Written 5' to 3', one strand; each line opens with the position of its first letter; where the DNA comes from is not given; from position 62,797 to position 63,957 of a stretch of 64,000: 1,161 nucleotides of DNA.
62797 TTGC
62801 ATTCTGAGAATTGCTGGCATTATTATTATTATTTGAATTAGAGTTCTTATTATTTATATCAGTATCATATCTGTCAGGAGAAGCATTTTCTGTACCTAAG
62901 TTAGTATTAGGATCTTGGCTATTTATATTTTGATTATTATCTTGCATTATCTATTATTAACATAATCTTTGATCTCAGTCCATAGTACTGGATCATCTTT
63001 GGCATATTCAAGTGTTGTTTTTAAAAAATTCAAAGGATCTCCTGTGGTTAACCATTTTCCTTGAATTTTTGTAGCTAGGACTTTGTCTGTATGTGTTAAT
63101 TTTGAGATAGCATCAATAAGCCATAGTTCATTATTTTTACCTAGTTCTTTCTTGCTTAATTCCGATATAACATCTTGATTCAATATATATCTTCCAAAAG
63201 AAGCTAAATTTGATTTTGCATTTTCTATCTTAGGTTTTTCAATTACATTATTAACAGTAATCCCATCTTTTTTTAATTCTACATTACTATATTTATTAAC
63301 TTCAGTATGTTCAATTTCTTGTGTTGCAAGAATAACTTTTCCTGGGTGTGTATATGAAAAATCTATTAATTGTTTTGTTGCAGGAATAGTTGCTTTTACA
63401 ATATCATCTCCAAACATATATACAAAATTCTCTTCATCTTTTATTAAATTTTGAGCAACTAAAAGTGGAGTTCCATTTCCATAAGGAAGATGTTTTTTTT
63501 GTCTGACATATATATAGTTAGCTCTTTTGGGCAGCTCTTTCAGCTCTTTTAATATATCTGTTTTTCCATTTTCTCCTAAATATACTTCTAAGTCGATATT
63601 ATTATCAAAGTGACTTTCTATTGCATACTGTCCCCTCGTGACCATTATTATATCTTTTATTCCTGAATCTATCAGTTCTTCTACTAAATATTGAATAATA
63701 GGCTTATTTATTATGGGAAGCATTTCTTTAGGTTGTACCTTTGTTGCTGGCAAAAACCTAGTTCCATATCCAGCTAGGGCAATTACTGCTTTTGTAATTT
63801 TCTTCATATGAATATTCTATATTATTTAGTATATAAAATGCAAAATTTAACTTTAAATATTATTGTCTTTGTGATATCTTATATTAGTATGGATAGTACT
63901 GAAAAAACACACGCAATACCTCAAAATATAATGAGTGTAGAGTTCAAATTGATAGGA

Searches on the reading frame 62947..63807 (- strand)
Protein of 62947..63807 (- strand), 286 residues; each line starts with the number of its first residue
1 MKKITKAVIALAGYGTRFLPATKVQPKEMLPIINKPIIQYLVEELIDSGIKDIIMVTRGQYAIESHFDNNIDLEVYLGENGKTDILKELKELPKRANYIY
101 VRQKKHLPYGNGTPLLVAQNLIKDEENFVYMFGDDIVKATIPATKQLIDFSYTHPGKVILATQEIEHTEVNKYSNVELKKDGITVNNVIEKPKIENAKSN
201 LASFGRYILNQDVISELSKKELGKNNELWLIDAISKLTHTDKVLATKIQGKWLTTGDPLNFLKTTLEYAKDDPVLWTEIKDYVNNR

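Call 44: find_encoding_contigs(protein=window:62947-63807:-, flank=10000, max_places=2)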
Protein window:62947-63807:- (286 aa): 11 contigs read that carry it; 2 places shown.
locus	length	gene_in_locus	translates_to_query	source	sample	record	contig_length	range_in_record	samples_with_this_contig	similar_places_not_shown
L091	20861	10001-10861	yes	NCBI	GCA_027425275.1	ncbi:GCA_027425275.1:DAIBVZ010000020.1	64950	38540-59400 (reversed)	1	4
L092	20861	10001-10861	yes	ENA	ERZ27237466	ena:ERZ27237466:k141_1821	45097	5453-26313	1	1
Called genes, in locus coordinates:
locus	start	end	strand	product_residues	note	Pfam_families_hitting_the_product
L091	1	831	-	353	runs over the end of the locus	PF08529:NusA_N, PF13184:KH_NusA_1st, PF26594:KH_NusA_2nd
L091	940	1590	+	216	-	PF01988:VIT1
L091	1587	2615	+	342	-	PF07724:AAA_2 (weak), PF00004:AAA, PF07728:AAA_5, PF22667:Lon_lid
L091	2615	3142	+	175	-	PF03167:UDG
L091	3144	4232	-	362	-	PF00226:DnaJ, PF01556:DnaJ_C, PF00684:DnaJ_CXXCXGXG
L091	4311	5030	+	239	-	PF04203:Sortase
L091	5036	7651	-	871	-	PF03135:CagE_TrbE_VirB (faint), PF01935:DUF87 (weak), PF12846:AAA_10, PF19044:P-loop_TraG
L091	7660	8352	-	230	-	-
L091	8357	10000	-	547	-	PF13620:CarboxypepD_reg (faint)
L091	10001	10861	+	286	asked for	PF00483:NTP_transferase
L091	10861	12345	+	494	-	PF01547:SBP_bac_1, PF13416:SBP_bac_8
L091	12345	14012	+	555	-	PF05157:MshEN (weak), PF00437:T2SSE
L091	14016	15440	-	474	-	PF13173:AAA_14, PF13635:DUF4143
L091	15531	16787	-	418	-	PF07992:Pyr_redox_2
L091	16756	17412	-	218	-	PF00990:GGDEF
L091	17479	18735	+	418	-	PF28597:T2SSF_N, PF00482:T2SSF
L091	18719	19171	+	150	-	PF07963:N_methyl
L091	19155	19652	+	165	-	-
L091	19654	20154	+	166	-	-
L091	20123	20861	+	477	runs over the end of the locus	-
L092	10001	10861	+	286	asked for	PF00483:NTP_transferase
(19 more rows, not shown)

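Call 90: find_related_loci(query=L091:5036-7651:-, collection=metagenome_contigs, flank=10000)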
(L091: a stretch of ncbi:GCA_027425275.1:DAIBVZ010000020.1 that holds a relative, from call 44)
Query L091:5036-7651:- (871 aa) in metagenome_contigs; peptide patterns used: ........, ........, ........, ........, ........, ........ (x = any residue, [..] = any of these).
231 stretches matched a pattern; 104 encode a relative of the query (tblastn E <= 1e-3); the best 80 are kept; 80 distinct loci.
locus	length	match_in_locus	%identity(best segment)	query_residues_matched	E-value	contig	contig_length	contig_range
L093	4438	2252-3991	60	39-621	0e+0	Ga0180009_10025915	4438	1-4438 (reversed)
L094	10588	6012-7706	61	50-621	0e+0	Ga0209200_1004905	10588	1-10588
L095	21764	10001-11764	60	34-622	0e+0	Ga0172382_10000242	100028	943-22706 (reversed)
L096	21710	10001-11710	61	50-622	0e+0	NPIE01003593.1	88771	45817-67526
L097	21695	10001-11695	61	50-621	0e+0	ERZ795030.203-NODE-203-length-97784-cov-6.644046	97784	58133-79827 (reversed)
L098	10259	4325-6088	60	34-622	0e+0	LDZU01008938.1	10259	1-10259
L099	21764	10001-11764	60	34-622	0e+0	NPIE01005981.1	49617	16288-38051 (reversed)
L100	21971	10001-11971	56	44-696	0e+0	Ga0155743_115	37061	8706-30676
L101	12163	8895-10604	61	50-622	0e+0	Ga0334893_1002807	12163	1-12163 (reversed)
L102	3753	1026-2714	61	50-615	0e+0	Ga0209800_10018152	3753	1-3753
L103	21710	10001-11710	60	50-622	0e+0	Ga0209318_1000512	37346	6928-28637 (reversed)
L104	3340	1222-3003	58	5-614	0e+0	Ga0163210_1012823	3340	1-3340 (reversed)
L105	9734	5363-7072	60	50-622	0e+0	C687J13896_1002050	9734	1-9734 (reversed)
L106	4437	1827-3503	61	50-611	0e+0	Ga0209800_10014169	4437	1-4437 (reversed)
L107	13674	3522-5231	61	50-622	0e+0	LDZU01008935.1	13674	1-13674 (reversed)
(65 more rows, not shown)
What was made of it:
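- The genome's VirB4 is still about 60% identical to VirB4s in other metagenome loci (call 90).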
